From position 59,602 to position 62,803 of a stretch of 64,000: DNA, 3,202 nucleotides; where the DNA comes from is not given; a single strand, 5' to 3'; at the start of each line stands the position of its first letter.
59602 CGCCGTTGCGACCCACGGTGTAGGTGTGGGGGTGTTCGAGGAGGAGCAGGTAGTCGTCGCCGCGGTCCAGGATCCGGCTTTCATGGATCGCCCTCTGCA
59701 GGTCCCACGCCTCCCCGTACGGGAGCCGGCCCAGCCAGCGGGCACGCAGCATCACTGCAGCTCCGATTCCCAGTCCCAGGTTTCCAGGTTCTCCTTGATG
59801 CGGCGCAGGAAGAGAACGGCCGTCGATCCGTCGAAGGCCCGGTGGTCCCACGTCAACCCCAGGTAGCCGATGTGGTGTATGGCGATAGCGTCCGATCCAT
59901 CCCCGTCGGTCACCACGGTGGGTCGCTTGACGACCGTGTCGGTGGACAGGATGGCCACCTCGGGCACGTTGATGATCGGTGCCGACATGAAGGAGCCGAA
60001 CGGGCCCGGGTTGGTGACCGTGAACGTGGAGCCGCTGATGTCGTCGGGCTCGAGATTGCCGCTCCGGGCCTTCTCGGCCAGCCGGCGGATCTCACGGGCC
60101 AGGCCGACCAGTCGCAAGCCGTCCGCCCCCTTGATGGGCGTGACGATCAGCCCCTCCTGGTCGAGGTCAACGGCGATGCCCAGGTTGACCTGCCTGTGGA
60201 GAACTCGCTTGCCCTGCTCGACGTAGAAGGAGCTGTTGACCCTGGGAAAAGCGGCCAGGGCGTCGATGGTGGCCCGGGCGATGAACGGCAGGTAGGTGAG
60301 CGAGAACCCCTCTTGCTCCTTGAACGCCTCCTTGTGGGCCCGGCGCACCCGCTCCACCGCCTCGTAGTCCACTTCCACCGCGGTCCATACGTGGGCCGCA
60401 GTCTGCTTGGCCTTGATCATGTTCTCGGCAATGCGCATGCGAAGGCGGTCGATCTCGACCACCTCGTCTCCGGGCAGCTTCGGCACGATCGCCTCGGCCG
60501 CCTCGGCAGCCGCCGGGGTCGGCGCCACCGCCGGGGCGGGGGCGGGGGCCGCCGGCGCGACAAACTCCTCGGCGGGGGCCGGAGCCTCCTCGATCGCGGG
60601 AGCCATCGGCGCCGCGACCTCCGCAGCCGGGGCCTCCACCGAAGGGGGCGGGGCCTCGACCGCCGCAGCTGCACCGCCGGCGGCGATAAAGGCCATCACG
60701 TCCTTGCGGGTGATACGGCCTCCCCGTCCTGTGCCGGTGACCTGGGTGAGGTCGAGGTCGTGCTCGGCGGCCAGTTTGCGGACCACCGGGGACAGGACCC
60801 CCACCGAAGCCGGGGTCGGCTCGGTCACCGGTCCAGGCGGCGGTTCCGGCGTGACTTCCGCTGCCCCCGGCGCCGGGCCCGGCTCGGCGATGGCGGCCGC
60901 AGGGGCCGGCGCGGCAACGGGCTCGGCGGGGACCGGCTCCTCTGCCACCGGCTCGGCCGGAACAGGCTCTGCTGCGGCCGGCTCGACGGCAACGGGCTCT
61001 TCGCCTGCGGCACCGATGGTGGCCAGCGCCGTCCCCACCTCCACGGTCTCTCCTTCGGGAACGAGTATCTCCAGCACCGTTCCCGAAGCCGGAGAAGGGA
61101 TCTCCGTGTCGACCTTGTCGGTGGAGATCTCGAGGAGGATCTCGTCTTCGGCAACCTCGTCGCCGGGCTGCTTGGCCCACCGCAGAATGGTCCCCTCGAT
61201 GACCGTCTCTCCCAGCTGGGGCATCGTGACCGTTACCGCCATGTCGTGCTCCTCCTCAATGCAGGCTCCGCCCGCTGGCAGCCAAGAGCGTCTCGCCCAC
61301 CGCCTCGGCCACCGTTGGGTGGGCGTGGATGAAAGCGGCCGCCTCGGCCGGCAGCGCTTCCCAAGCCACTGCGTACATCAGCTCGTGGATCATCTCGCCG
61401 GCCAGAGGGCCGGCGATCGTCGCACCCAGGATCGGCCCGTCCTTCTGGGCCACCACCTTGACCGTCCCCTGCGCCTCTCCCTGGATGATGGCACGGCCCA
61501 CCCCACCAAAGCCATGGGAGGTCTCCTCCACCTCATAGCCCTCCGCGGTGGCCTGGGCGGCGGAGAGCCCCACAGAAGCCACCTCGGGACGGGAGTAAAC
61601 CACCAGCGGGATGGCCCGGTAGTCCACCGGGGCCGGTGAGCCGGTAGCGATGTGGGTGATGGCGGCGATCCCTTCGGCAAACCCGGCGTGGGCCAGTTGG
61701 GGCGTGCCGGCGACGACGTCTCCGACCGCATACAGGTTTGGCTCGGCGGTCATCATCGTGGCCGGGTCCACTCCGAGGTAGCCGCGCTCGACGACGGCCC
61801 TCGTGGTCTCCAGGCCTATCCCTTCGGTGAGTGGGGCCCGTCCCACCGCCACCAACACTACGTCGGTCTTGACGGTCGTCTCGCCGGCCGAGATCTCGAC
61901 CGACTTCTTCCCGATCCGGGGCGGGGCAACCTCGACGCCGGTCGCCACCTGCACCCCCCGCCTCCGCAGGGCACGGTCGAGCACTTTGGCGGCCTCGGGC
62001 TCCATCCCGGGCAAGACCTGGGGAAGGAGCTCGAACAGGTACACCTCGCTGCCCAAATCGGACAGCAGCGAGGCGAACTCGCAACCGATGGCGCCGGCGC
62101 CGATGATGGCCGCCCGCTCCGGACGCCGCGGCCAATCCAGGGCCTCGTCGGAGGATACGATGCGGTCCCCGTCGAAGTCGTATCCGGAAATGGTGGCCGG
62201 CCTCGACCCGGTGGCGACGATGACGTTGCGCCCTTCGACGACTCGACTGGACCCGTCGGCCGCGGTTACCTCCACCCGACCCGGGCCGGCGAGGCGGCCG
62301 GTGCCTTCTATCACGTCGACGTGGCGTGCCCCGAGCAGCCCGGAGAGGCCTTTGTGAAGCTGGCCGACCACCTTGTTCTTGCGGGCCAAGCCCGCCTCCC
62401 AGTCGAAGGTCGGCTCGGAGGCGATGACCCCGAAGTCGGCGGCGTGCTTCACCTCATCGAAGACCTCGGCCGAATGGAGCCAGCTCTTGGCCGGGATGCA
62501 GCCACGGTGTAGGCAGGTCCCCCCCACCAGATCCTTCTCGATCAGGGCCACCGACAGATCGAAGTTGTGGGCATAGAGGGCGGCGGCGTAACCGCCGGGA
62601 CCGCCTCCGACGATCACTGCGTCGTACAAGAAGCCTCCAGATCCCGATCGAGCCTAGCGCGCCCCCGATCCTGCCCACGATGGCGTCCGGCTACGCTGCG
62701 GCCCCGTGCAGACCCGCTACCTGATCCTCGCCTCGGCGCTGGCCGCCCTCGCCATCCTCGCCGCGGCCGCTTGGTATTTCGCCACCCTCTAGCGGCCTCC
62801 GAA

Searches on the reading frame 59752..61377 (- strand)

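Call 20: search_protein_families(library=pfam, proteins=[window:59752-61377:-], max_evalue=0.00001)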
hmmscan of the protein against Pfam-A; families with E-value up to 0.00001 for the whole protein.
window:59752-61377:- (541 aa): 3 families
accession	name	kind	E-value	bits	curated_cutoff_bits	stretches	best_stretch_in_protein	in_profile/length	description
PF00198.28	2-oxoacid_dh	-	1.3e-64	218.3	23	1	304-534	4-227/232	2-oxoacid dehydrogenases acyltransferase (catalytic domain)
PF00364.28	Biotin_lipoyl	-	1.1e-22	80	22.1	1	49-121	2-73/73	Biotin-requiring enzyme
PF02817.22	E3_binding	-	5.5e-15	55.7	23.7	1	195-227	3-35/36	e3 binding domain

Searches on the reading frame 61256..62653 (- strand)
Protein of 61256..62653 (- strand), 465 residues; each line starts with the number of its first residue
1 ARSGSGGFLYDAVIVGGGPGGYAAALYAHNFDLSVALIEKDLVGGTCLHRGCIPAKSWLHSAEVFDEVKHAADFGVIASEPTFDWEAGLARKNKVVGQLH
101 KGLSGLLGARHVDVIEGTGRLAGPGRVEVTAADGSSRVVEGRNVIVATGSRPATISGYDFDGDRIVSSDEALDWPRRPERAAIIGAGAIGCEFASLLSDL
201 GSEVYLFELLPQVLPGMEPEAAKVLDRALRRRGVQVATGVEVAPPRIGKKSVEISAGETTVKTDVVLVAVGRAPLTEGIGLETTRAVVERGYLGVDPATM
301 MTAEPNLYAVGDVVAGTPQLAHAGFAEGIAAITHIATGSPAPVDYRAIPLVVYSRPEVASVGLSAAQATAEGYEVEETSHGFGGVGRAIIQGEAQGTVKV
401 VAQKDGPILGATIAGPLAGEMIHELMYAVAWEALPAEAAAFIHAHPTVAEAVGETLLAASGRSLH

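Call 20: search_protein_families(library=pfam, proteins=[window:61256-62653:-], max_evalue=0.00001)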
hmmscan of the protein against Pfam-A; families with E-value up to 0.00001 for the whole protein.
window:61256-62653:- (465 aa): 7 families
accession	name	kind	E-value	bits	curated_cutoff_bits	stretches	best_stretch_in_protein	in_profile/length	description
PF07992.20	Pyr_redox_2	-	9.1e-60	203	26.1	1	10-328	1-291/291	Pyridine nucleotide-disulphide oxidoreductase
PF02852.28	Pyr_redox_dim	-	5.3e-27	94.6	25.3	1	348-454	1-108/110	Pyridine nucleotide-disulphide oxidoreductase, dimerisation domain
PF00070.33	Pyr_redox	-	1.9e-19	70.4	22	1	180-243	1-64/82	Pyridine nucleotide-disulphide oxidoreductase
PF13738.12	Pyr_redox_3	-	1.6e-11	44.5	30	1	135-311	119-305/305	Pyridine nucleotide-disulphide oxidoreductase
PF01134.28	GIDA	-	2.1e-07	30.8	22.1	0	11-71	1-59/391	Glucose inhibited division protein A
PF13450.12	NAD_binding_8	-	1.2e-06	29.1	21.9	0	14-47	1-35/68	NAD(P)-binding Rossmann-like domain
PF03486.20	HI0933_like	-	1.6e-06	28.2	50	0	11-41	2-32/244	HI0933-like protein Rossmann domain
